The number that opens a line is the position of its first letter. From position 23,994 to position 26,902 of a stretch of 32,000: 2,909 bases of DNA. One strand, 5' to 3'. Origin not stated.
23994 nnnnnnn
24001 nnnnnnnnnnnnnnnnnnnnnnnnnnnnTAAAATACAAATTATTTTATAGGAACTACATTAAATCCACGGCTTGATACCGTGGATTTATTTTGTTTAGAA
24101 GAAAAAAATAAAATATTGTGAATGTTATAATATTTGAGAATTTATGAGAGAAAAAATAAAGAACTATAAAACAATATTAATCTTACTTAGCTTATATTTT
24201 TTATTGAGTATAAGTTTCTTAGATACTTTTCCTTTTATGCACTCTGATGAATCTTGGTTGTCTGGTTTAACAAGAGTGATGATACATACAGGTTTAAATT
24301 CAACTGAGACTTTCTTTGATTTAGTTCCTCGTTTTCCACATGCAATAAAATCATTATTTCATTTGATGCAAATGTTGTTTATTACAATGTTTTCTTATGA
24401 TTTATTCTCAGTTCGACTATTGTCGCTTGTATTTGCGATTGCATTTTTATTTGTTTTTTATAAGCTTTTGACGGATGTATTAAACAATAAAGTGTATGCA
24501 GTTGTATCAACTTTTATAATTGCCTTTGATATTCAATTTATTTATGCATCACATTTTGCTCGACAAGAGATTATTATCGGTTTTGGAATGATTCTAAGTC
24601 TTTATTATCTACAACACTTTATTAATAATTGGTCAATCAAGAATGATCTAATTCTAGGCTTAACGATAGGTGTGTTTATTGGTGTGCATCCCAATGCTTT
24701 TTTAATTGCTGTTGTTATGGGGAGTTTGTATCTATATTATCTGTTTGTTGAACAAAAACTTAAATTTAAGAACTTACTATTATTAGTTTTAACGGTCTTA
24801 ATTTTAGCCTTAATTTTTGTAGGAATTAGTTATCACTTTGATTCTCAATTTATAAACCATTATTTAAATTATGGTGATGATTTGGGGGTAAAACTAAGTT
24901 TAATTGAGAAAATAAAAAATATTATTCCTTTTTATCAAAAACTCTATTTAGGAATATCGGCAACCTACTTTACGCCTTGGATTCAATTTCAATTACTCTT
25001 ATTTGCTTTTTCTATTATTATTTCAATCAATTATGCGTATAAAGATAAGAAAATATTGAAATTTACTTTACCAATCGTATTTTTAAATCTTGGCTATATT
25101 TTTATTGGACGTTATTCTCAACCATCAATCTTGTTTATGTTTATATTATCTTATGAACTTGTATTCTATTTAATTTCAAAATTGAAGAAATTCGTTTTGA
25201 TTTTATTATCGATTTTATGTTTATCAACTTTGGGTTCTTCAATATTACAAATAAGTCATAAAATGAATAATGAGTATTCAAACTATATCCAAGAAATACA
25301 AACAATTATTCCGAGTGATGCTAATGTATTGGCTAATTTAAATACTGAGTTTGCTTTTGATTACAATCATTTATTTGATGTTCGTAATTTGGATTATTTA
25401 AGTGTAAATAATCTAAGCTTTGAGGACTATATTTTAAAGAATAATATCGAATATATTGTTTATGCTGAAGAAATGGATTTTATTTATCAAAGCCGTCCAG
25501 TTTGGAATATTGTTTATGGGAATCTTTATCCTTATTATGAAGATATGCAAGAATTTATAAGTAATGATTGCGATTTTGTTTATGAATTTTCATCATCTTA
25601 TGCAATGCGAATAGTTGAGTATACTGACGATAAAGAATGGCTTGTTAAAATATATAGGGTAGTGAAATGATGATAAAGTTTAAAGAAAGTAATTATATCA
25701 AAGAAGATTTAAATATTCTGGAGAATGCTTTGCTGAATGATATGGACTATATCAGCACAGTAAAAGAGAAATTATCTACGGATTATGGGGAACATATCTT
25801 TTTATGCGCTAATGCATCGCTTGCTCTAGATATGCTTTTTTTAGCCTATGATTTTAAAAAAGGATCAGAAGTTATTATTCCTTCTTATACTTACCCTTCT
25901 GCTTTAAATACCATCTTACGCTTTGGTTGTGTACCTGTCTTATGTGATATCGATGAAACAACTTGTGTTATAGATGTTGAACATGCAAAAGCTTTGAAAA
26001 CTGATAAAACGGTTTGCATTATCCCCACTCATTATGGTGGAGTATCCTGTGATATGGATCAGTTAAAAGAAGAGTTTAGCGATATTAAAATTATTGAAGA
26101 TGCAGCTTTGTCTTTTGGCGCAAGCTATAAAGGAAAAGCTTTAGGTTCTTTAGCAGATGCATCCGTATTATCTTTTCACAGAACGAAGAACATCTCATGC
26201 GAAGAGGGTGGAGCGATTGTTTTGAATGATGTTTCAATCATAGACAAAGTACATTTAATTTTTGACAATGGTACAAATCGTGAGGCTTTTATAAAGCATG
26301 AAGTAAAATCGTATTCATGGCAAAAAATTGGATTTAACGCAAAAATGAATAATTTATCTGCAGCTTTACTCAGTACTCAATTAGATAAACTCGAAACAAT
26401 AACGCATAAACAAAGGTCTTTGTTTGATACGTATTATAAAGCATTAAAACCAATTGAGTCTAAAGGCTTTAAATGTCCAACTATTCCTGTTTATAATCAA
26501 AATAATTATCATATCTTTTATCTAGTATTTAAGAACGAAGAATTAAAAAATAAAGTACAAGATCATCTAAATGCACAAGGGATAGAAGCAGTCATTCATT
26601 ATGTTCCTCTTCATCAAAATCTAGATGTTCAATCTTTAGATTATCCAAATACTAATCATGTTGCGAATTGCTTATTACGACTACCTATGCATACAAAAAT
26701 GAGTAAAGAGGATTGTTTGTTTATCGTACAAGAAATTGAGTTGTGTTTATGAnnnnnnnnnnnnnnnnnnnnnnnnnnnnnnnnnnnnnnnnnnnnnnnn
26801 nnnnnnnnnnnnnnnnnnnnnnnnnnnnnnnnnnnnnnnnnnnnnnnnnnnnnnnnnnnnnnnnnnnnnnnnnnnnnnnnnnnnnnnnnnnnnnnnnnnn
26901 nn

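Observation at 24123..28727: Arn-like lipid-carrier glycosylation operon with an added ATP-grasp ligase (GT-C + WecE-like aminotransferase + polyprenyl-P GT2 + ATP-grasp)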

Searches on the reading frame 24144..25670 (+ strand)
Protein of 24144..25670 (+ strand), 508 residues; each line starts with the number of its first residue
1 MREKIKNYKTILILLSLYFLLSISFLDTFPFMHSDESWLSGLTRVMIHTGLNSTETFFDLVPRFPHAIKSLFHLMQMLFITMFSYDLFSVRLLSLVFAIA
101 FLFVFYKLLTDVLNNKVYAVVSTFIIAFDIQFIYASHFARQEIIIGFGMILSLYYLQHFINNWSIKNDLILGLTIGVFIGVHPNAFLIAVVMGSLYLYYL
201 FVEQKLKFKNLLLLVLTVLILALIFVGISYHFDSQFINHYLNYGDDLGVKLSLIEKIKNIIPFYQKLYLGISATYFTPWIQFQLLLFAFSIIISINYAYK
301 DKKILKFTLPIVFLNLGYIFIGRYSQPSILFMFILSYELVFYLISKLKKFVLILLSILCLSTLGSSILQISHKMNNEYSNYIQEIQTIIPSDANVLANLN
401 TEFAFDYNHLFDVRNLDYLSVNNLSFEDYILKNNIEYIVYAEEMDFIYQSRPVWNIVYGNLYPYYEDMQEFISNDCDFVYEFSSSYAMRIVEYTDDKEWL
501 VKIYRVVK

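Call 3: search_protein_families(library=pfam, proteins=[window:24144-25670:+], max_evalue=0.1)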
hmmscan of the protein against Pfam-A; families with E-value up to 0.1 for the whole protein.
window:24144-25670:+ (508 aa): 3 families
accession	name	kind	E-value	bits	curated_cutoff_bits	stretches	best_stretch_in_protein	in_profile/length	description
PF13231.12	PMT_2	-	0.00014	22.5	26.1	1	73-224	7-154/160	Dolichyl-phosphate-mannose-protein mannosyltransferase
PF02366.24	PMT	-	0.00066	19.7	22.7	1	84-228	79-230/245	Dolichyl-phosphate-mannose-protein mannosyltransferase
PF20176.3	DUF6541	-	0.075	11.7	29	0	173-229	275-338/646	Family of unknown function (DUF6541)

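Call 4: search_protein_families(library=ncbifam, proteins=[window:24144-25670:+], max_evalue=0.1)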
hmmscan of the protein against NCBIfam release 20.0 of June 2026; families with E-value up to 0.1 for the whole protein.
window:24144-25670:+ (508 aa): 0 families

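Call 32: find_homologous_proteins(query=window:24144-25667:+, max_evalue=0.00001)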
Query window:24144-25667:+ (508 aa): 566 proteins with E <= 0.00001 among 8000 candidates; the best 120 are listed.
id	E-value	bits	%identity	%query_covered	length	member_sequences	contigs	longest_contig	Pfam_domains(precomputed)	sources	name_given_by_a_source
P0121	0.0e+0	1088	100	100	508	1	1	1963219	-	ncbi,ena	-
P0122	3.7e-189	648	56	100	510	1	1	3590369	PF13231.13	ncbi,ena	-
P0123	6.5e-189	647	60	97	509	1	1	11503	-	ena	-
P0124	1.5e-188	646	56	99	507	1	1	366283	-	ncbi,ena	-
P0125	6.0e-186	637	55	100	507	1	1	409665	PF02366.25,PF13231.13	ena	-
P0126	1.8e-185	636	56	100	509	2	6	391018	PF13231.13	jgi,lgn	jgi:4-amino-4-deoxy-L-arabinose transferase-like glycosyltransferase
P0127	2.0e-183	629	57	99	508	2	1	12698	-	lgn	-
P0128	7.5e-183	627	55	100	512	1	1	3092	PF02366.25,PF13231.13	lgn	-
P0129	6.7e-182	624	56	100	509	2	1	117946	-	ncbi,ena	-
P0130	4.1e-177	608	54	100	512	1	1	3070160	-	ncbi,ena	-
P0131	1.8e-173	596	55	98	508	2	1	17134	-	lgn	-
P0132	1.8e-167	576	56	97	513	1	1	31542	PF13231.13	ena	-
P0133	2.5e-167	576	52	100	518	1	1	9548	PF02366.25,PF13231.13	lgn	-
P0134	9.2e-165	568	55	94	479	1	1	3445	-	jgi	jgi:4-amino-4-deoxy-L-arabinose transferase-like glycosyltransferase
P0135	5.1e-162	558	50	100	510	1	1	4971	PF02366.25,PF13231.13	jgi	-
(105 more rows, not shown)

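Call 42: predict_structure(alignment_id=A2)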
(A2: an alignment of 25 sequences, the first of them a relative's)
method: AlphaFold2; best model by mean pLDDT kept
length: 508 residues; sequences in the alignment: 25
mean_pLDDT: 90.0   pTM: 0.90
mean pLDDT of the five models: 90.0, 90.0, 89.0, 88.3, 87.7
residues with pLDDT >= 90: 349; 70-90: 127; 50-70: 32; < 50: 0
segments of 3 or more residues with pLDDT < 50: none
pLDDT, mean of each block of 10 residues (from residue 1): 76 95 86 84 92 74 80 96 93 97 98 94 96 90 97 97 95 97 95 97 95 96 95 90 76 91 90 76 96 95 96 96 86 97 93 95 92 87 95 92 91 75 86 93 85 62 80 95 87 85 91
secondary structure, 60 per line:
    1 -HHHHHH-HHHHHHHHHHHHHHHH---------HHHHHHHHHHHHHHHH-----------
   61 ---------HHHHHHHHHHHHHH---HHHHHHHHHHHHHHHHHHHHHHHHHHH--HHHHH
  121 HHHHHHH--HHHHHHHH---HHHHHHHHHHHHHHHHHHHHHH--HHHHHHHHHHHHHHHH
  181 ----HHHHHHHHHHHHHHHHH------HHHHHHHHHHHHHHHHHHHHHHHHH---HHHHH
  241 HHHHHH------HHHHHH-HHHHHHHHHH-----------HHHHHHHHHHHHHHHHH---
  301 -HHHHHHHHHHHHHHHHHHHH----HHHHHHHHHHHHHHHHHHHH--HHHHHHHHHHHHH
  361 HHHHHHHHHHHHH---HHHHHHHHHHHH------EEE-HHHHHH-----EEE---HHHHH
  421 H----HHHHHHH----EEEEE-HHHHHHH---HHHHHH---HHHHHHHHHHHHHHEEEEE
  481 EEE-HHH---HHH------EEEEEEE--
elements in order: H2-7 H9-24 H34-49 H70-83 H87-113 H116-127 H130-137 H141-162 H165-180 H185-201 H208-232 H236-246 H253-258 H260-269 H281-297 H302-321 H326-345 H348-373 H377-388 E395-397 H399-404 E410-412 H416-421 H426-432 E437-441 H443-449 H453-458 H462-475 E476-483 E500-506

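Call 47: fold_search(model_id=the predicted structure, library=pdb)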
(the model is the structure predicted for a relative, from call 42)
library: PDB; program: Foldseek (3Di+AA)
matches with E <= 10: 171; with E <= 0.001: 22
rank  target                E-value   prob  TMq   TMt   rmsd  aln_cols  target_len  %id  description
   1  8b6l_I                5.8e-07  1.00  0.52  0.41  12.0       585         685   14  Subtomogram average of the human Sec61-TRAP-OSTA-translocon (released 2022-12-07)
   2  9n9j_I                1.1e-06  1.00  0.54  0.42  11.7       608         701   13  Structure of a GRP94 folding intermediate engaged with a CCDC134- and FKBP11-bound secretory translocon (released 2025-11-19)
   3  6s7o_A                1.3e-06  1.00  0.54  0.43  12.1       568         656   14  Cryo-EM structure of human oligosaccharyltransferase complex OST-A (released 2019-12-18)
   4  6ftg_5                1.8e-06  1.00  0.53  0.44  12.6       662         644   14  Subtomogram average of OST-containing ribosome-translocon complexes from canine rough microsomal membranes (released 2018-03-21)
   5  9s6t_A                2.9e-06  1.00  0.59  0.62   6.6       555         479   12  Ternary cryo-EM structure of chicken ALG12 with Dol25-PP-GlcNAc2Man7, Dol25-P-Man, and Fab (released 2026-03-18)
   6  8pn9_A                4.7e-06  1.00  0.54  0.44  11.1       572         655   14  Structure of human oligosaccharyltransferase OST-A complex bound to NGI-1 (released 2024-05-08)
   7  3waj                  6.9e-06  1.00  0.51  0.35  12.7       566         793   13  Crystal structure of the Archaeoglobus fulgidus oligosaccharyltransferase (O29867_ARCFU) complex with Zn and sulfate (released 2013-10-30)
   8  6c26_A                8.9e-06  1.00  0.54  0.45  12.7       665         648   11  The Cryo-EM structure of a eukaryotic oligosaccharyl transferase complex (released 2018-01-31)
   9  7e9s_A                9.7e-06  1.00  0.53  0.34  10.8       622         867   13  Archaeal oligosaccharyltransferase AglB from Archaeoglobus fulgidus in complex with an inhibitory peptide and a dolich (released 2021-09-08)
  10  8agc_A                1.4e-05  1.00  0.58  0.45  11.4       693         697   11  Structure of yeast oligosaccharylransferase complex with lipid-linked oligosaccharide and non-acceptor peptide bound (released 2022-12-07)
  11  6gxc_A                2.1e-05  1.00  0.49  0.37  10.1       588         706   13  Bacterial oligosaccharyltransferase PglB in complex with an inhibitory peptide and a reactive lipid-linked oligosaccha (released 2018-11-14)
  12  8age_A                2.5e-05  1.00  0.57  0.47  10.9       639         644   11  Structure of yeast oligosaccharylransferase complex with acceptor peptide bound (released 2022-12-07)
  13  6s7t_A                3.0e-05  1.00  0.53  0.41  11.6       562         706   12  Cryo-EM structure of human oligosaccharyltransferase complex OST-B (released 2019-12-18)
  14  5ogl_A                3.0e-05  1.00  0.51  0.39   9.2       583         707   12  Structure of bacterial oligosaccharyltransferase PglB in complex with an acceptor peptide and an lipid-linked oligosac (released 2017-10-25)
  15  3wak                  3.0e-05  1.00  0.51  0.33  13.0       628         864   12  Crystal structure of the Archaeoglobus fulgidus oligosaccharyltransferase (O29867_ARCFU) in the apo form (released 2013-10-30)
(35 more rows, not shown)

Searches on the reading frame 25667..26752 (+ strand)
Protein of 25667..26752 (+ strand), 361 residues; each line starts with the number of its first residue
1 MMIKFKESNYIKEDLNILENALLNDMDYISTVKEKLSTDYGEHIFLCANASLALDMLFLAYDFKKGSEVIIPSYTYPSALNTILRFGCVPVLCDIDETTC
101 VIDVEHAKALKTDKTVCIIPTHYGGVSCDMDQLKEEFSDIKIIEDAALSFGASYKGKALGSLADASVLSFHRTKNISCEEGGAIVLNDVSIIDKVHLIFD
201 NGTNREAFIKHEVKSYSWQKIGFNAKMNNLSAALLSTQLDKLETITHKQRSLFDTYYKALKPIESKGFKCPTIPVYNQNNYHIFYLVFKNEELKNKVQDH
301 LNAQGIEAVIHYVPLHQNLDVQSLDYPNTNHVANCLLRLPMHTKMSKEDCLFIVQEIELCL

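Call 3: search_protein_families(library=pfam, proteins=[window:25667-26752:+], max_evalue=0.1)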
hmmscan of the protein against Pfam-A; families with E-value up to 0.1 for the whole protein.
window:25667-26752:+ (361 aa): 2 families
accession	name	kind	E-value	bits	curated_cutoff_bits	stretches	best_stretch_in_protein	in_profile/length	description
PF01041.23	DegT_DnrJ_EryC1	-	2.5e-72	244.5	19.8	1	42-357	40-359/360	DegT/DnrJ/EryC1/StrS aminotransferase family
PF00155.27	Aminotran_1_2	-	0.01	15.5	19.7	1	34-117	59-149/361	Aminotransferase class I and II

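Call 4: search_protein_families(library=ncbifam, proteins=[window:25667-26752:+], max_evalue=0.1)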
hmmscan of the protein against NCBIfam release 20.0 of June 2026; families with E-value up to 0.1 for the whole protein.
window:25667-26752:+ (361 aa): 11 families
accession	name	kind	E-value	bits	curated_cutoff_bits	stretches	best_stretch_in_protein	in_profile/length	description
NF008687.0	PRK11706.1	equivalog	1.8e-91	306.7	375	1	5-358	11-371/375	dTDP-4-amino-4,6-dideoxygalactose transaminase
TIGR02379.1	ECA_wecE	subfamily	1.7e-73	247.6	434.85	1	7-357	13-371/376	dTDP-4-amino-4,6-dideoxy-D-glucose transaminase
TIGR03588.1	PseC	equivalog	2.6e-55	187.9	423.5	1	17-358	20-377/380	UDP-4-amino-4,6-dideoxy-N-acetyl-beta-L-altrosamine transaminase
NF008658.2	PRK11658.1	equivalog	1.5e-47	162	631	1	43-358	50-374/379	UDP-4-amino-4-deoxy-L-arabinose aminotransferase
TIGR04181.1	NHT_00031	hypoth_equivalog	1.4e-42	145.8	420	1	28-340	31-357/359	LegC family aminotransferase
TIGR04427.1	PLP_DesI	equivalog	1.9e-40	139.2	650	1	43-359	69-381/390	dTDP-4-dehydro-6-deoxyglucose aminotransferase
NF011936.0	PRK15407.1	equivalog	5.7e-29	101.1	423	2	28-201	76-250/440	lipopolysaccharide biosynthesis protein RfbH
NF005817.0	PRK07683.1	equivalog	2.1e-06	26.7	575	1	32-135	78-185/387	aminotransferase A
NF006230.0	PRK08363.1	equivalog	0.0011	17.9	534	1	42-119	94-171/398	alanine aminotransferase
NF006225.0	PRK08354.1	equivalog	0.0038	16.7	288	1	22-77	41-94/318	putative aminotransferase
TIGR01265.1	tyr_nico_aTase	subfamily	0.045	12.7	292.45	1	31-119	89-174/403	tyrosine/nicotianamine family aminotransferase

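Call 24: search_solved_structures(query=window:25667-26749:+, max_evalue=1e-20)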
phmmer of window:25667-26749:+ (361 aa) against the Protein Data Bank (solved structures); distinct sequences matched with E-value up to 1e-20: 39.
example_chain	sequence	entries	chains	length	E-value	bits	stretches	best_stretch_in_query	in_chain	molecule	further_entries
6blg_A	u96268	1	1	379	3.6e-54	187.6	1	44-317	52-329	dTDP-4-amino-4,6-dideoxygalactose transaminase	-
4piw_A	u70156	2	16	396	8.7e-54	186.4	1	33-317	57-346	TDP-4-keto-6-deoxy-D-glucose transaminase family protein | dTDP-4-amino-4,6-dideoxygalactose transaminase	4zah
7b0d_A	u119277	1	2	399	1.3e-39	139.8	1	50-350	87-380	Glutamine--scyllo-inositol transaminase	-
7n63_A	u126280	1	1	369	1.4e-37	133.1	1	46-357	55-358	Putative aminotransferase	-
3frk_A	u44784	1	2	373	1.6e-36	129.6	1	43-357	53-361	QdtB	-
8sng_A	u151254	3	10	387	3.5e-35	125.2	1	42-354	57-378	UDP-4-amino-4-deoxy-L-arabinose--oxoglutarate aminotransferase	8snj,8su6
1mdo_A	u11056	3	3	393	6.4e-35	124.4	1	46-350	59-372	ArnB aminotransferase | UDP-4-amino-4-deoxy-L-arabinose--oxoglutarate aminotransferase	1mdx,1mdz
3bn1_A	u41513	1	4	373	2.3e-34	122.5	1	33-349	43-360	Perosamine synthetase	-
3dr7_A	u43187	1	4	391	2.7e-34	122.3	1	33-349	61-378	Putative perosamine synthetase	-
4oca_A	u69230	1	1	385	4.1e-34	121.7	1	46-350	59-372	UDP-4-amino-4-deoxy-L-arabinose--oxoglutarate aminotransferase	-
3dr4_A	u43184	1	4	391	1.8e-33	119.6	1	33-349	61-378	Putative perosamine synthetase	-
5k8b_A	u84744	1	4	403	1.9e-33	119.5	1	42-311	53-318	8-amino-3,8-dideoxy-alpha-D-manno-octulosonate transaminase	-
6ewj_A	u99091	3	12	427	9.8e-33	117.2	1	46-356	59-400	Putative capsular polysaccharide biosynthesis protein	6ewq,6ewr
8e77_A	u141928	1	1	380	1.6e-32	116.4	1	29-350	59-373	DegT/DnrJ/EryC1/StrS aminotransferase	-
8e75_A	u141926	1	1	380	1.6e-32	116.4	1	29-350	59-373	DegT/DnrJ/EryC1/StrS aminotransferase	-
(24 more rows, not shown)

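Call 55: search_solved_structures(query=window:25667-26749:+, max_evalue=1e-50, show_alignments=2)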
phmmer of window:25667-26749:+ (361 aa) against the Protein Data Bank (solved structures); distinct sequences matched with E-value up to 1e-50: 2.
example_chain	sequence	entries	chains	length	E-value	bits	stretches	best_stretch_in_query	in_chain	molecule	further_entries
6blg_A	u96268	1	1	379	3.6e-54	187.6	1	44-317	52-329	dTDP-4-amino-4,6-dideoxygalactose transaminase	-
4piw_A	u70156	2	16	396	8.7e-54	186.4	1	33-317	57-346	TDP-4-keto-6-deoxy-D-glucose transaminase family protein | dTDP-4-amino-4,6-dideoxygalactose transaminase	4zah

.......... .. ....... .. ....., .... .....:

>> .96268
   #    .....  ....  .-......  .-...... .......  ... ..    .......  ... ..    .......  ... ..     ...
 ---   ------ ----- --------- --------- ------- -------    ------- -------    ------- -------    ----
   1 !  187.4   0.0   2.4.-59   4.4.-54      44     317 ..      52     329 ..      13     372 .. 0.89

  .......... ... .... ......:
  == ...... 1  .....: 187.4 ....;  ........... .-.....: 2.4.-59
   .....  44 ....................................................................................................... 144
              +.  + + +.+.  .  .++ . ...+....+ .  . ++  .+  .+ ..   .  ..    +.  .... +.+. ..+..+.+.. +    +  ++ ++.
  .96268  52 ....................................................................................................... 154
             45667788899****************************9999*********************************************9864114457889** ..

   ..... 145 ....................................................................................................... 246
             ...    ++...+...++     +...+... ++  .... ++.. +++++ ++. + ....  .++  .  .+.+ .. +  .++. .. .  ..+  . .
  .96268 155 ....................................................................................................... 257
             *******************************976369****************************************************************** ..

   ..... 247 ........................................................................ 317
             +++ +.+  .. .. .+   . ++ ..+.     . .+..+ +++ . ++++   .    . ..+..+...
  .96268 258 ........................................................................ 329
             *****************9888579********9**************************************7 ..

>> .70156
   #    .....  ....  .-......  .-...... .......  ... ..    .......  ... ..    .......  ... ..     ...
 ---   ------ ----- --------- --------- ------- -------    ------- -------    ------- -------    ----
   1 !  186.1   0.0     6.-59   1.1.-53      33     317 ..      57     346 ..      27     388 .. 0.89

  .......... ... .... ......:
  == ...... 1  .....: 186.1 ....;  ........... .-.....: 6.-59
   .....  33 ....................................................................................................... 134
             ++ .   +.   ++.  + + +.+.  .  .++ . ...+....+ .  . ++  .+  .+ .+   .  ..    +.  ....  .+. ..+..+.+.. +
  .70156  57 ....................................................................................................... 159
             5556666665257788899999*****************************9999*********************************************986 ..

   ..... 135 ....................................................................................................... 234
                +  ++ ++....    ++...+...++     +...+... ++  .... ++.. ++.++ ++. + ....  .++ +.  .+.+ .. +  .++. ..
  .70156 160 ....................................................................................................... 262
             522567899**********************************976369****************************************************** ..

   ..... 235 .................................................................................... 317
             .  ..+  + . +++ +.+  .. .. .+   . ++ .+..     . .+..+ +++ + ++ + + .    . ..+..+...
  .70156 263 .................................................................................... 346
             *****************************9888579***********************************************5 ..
